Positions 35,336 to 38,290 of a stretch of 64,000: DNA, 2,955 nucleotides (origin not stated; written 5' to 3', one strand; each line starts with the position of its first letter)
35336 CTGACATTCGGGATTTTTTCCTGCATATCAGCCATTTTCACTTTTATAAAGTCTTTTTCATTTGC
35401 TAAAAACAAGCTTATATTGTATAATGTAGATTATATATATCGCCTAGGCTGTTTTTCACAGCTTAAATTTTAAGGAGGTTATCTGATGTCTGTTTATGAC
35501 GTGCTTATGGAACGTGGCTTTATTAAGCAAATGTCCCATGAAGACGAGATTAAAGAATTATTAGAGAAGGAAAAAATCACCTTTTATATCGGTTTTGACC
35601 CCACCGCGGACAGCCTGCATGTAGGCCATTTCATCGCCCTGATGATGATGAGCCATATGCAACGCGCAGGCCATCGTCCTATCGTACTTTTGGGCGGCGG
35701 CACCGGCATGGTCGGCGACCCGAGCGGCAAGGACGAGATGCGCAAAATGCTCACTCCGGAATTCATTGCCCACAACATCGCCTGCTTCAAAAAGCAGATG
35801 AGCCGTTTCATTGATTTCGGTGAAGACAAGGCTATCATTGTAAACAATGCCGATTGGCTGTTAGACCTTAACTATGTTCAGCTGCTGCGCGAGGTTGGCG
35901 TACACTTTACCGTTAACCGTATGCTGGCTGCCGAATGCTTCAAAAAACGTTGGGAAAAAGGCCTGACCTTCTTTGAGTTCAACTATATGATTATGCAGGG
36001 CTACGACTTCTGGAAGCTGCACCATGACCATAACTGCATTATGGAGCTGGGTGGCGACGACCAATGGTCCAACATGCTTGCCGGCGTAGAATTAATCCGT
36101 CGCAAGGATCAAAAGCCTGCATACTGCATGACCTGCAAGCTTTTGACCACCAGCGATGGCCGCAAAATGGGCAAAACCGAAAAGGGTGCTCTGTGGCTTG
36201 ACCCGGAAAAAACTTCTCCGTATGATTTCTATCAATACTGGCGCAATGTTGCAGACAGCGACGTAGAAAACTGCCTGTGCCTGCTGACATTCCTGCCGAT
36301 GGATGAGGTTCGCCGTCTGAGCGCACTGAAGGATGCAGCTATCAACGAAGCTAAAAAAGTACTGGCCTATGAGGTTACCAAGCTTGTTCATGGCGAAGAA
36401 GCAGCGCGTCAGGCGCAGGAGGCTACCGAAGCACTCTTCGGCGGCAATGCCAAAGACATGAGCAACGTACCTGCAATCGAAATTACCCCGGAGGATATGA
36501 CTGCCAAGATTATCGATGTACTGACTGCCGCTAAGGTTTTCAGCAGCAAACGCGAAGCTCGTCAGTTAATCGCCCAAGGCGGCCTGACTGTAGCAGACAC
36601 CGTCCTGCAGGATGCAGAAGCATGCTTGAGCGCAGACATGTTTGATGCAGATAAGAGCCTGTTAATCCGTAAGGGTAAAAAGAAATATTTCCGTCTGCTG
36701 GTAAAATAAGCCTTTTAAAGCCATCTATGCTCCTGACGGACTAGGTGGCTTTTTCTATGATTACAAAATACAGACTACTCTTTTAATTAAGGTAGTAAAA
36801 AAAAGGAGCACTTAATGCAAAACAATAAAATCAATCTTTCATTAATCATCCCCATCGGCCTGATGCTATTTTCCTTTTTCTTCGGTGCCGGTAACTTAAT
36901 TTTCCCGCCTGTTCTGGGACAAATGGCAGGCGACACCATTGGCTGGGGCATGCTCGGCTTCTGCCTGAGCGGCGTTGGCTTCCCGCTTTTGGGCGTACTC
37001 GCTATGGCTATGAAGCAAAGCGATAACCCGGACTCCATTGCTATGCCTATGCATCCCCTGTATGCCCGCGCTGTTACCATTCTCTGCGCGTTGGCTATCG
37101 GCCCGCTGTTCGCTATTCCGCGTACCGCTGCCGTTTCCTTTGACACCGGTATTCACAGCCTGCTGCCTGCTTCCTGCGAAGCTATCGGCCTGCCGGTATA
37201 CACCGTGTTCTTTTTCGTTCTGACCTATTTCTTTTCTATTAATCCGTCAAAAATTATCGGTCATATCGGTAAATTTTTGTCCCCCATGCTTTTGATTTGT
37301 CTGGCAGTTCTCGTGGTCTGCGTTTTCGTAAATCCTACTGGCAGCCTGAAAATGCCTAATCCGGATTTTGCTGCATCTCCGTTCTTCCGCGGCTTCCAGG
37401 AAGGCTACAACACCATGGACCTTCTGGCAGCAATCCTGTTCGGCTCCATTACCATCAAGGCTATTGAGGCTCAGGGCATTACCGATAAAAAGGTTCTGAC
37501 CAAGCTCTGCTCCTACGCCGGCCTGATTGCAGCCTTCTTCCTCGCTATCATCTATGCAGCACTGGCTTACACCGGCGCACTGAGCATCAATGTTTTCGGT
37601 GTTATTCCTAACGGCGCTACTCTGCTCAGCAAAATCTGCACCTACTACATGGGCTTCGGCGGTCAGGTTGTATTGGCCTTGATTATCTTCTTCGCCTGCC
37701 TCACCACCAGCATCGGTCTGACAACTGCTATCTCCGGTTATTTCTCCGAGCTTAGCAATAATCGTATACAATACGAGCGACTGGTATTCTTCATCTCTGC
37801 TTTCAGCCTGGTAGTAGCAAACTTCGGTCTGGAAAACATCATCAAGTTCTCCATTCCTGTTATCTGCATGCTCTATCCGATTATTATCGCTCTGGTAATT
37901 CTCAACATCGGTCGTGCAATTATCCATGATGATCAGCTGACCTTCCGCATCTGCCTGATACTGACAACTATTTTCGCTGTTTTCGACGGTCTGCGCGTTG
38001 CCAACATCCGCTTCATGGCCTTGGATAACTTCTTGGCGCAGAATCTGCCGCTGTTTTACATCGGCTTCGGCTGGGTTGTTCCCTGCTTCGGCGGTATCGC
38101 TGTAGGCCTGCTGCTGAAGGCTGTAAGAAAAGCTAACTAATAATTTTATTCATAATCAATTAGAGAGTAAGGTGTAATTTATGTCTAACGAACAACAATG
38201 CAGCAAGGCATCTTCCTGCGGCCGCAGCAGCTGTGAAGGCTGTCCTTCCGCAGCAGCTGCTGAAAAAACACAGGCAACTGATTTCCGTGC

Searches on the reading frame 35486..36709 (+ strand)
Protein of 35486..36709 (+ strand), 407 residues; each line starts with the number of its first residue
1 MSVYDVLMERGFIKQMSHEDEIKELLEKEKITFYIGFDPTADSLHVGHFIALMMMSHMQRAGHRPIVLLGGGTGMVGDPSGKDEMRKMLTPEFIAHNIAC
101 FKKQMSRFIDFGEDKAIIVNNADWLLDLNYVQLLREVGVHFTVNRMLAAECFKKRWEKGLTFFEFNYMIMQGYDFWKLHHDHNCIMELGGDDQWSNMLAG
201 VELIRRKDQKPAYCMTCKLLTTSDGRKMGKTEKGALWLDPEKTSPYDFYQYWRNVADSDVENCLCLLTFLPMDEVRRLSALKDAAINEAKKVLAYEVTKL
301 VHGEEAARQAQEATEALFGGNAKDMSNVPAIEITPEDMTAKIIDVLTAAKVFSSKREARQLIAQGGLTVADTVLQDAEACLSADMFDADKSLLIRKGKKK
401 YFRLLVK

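Call 78: search_protein_families(library=pfam, proteins=[window:35486-36709:+], max_evalue=0.00001)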
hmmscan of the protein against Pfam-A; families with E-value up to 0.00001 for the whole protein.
window:35486-36709:+ (407 aa): 2 families
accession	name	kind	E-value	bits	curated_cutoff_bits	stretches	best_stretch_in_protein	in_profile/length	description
PF00579.31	tRNA-synt_1b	-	2.3e-84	283.6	21.1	1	28-318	3-291/292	tRNA synthetases class I (W and Y)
PF22421.1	SYY_C-terminal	-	1.7e-14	53.9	27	1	325-402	6-81/83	Tyrosine--tRNA ligase SYY-like C-terminal domain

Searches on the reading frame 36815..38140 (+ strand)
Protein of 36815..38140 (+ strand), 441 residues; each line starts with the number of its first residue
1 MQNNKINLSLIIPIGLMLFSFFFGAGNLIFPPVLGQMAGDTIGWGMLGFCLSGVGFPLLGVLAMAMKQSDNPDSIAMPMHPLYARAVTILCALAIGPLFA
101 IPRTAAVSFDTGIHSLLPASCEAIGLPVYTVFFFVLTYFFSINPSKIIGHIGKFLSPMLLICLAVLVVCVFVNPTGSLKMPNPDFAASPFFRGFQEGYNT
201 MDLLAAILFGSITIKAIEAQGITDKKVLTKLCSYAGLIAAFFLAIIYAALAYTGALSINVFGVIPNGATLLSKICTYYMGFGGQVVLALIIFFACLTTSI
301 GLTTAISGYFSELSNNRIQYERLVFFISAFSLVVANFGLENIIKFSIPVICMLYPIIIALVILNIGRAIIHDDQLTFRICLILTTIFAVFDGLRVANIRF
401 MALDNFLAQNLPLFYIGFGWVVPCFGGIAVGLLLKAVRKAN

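Call 78: search_protein_families(library=pfam, proteins=[window:36815-38140:+], max_evalue=0.00001)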
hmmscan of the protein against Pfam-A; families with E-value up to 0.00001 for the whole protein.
window:36815-38140:+ (441 aa): 1 family
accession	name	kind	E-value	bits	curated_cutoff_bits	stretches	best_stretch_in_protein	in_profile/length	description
PF05525.19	Branch_AA_trans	-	2.4e-131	439.1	22.3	1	11-435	5-426/429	Branched-chain amino acid transport protein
